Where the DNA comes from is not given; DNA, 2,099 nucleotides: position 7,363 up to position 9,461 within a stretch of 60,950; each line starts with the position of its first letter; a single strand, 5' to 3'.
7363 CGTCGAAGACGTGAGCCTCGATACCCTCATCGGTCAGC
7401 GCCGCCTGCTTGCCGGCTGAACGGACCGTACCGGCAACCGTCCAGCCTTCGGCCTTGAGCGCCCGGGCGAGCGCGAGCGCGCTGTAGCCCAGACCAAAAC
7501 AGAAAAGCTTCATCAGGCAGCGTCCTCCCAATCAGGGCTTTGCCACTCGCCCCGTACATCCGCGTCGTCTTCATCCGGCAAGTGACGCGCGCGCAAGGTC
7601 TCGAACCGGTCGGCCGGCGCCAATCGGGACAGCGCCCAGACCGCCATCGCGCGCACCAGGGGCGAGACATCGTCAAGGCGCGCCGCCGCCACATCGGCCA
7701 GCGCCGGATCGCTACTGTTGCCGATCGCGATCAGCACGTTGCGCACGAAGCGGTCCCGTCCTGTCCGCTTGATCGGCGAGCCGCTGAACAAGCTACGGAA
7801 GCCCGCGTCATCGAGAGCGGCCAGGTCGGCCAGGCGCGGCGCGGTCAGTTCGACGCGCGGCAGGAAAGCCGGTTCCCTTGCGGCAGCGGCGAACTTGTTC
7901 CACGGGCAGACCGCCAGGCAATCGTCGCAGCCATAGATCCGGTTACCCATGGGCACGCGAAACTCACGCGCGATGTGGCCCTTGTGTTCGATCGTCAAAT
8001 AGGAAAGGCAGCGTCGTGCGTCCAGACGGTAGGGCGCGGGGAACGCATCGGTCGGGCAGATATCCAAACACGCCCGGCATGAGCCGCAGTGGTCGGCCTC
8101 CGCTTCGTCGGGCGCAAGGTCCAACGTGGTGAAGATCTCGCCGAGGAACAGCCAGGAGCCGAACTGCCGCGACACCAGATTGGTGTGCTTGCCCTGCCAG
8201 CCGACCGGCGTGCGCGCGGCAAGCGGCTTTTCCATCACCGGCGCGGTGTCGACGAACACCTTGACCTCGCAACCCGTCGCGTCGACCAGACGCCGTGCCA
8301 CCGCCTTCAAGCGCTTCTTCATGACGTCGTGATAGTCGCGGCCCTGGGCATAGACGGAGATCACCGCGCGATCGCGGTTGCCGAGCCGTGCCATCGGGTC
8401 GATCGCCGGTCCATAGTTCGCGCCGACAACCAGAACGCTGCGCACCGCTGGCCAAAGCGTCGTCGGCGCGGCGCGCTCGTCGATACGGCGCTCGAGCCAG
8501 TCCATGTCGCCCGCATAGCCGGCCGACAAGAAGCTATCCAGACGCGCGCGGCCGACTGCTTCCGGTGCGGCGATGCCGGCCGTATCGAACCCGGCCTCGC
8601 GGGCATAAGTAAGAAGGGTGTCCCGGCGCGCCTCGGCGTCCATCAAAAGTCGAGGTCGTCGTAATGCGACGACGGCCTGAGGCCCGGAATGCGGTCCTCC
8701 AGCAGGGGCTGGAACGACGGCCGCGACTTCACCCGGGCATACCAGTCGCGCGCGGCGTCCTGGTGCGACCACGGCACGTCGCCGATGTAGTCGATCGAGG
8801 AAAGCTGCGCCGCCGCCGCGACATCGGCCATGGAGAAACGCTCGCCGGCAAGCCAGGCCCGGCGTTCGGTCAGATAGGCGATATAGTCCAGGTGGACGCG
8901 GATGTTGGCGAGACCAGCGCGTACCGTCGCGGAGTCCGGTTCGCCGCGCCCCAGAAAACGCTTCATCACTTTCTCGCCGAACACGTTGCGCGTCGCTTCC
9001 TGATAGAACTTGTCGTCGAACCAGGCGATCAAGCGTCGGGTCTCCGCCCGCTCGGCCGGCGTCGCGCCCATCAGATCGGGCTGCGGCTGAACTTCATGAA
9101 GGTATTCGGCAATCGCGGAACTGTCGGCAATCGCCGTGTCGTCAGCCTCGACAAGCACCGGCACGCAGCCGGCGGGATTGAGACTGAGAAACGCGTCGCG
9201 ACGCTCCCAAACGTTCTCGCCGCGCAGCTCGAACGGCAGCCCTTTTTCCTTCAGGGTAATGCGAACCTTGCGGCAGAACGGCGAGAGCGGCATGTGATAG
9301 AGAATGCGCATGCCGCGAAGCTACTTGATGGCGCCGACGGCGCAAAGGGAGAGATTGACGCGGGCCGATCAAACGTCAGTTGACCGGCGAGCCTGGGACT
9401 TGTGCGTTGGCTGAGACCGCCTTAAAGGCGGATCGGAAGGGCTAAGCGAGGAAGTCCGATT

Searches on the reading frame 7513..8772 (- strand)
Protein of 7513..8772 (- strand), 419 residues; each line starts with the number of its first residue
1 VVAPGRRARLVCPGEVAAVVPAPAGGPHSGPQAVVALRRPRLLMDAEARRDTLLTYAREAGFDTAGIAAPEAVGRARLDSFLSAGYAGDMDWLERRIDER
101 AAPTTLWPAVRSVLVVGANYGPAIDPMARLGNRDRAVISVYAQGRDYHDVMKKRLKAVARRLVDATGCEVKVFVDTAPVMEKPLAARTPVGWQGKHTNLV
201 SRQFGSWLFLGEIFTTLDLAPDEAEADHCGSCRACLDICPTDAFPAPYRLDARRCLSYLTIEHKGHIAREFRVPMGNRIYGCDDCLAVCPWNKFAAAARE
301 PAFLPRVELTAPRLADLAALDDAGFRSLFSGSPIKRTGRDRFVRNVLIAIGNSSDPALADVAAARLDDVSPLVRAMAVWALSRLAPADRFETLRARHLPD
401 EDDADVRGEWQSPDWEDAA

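Call 90: search_protein_families(library=pfam, proteins=[window:7513-8772:-], max_evalue=0.001)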
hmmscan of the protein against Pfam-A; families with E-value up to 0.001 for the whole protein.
window:7513-8772:- (419 aa): 8 families
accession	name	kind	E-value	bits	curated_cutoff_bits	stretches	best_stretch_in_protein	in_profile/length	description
PF08331.15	QueG_DUF1730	-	9.6e-23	80.3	25.1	1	100-176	1-77/77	Epoxyqueuosine reductase QueG, DUF1730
PF13484.11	Fer4_16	-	9.8e-23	81.2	30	1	228-292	1-66/66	4Fe-4S double cluster binding domain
PF13646.12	HEAT_2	-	1.1e-05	26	27.7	1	344-408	18-81/88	HEAT repeats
PF12838.12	Fer4_7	-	4.4e-05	24.3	27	1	228-292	1-51/52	4Fe-4S dicluster domain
PF13237.11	Fer4_10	-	7.4e-05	23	25.5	0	225-241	5-21/53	4Fe-4S dicluster domain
PF13187.11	Fer4_9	-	7.5e-05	23.1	27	0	225-243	33-51/52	4Fe-4S dicluster domain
PF25160.1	LdpA_Fe-S-bd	-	0.00014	22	27.6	0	277-297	26-46/49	LdpA Fe-S cluster-binding domain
PF14697.11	Fer4_21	-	0.00022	21.8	35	0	225-242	37-55/59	4Fe-4S dicluster domain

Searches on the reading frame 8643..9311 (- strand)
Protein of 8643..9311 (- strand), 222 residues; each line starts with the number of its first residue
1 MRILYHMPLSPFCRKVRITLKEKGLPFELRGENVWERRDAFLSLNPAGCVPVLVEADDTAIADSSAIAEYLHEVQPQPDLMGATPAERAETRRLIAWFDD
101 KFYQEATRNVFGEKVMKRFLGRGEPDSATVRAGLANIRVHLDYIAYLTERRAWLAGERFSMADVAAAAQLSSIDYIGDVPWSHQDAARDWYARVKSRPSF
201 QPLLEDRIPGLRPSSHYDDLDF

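Call 90: search_protein_families(library=pfam, proteins=[window:8643-9311:-], max_evalue=0.001)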
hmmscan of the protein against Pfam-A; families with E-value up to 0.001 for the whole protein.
window:8643-9311:- (222 aa): 6 families
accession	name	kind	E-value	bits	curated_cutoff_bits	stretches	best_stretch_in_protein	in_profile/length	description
PF13417.12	GST_N_3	-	8.3e-22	77.8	22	1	4-78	1-74/75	Glutathione S-transferase, N-terminal domain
PF13409.12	GST_N_2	-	3.7e-20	72.7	25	1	10-73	2-69/70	Glutathione S-transferase, N-terminal domain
PF02798.26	GST_N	-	3.7e-11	43.6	20.9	1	3-72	4-75/76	Glutathione S-transferase, N-terminal domain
PF17172.10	GST_N_4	-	2.4e-07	31.8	30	1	11-104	1-87/99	Glutathione S-transferase N-terminal domain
PF13410.11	GST_C_2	-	0.00011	22.7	24.9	1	144-193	18-69/69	Glutathione S-transferase, C-terminal domain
PF00043.30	GST_C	-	0.00055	20.6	20.7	1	125-198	19-93/93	Glutathione S-transferase, C-terminal domain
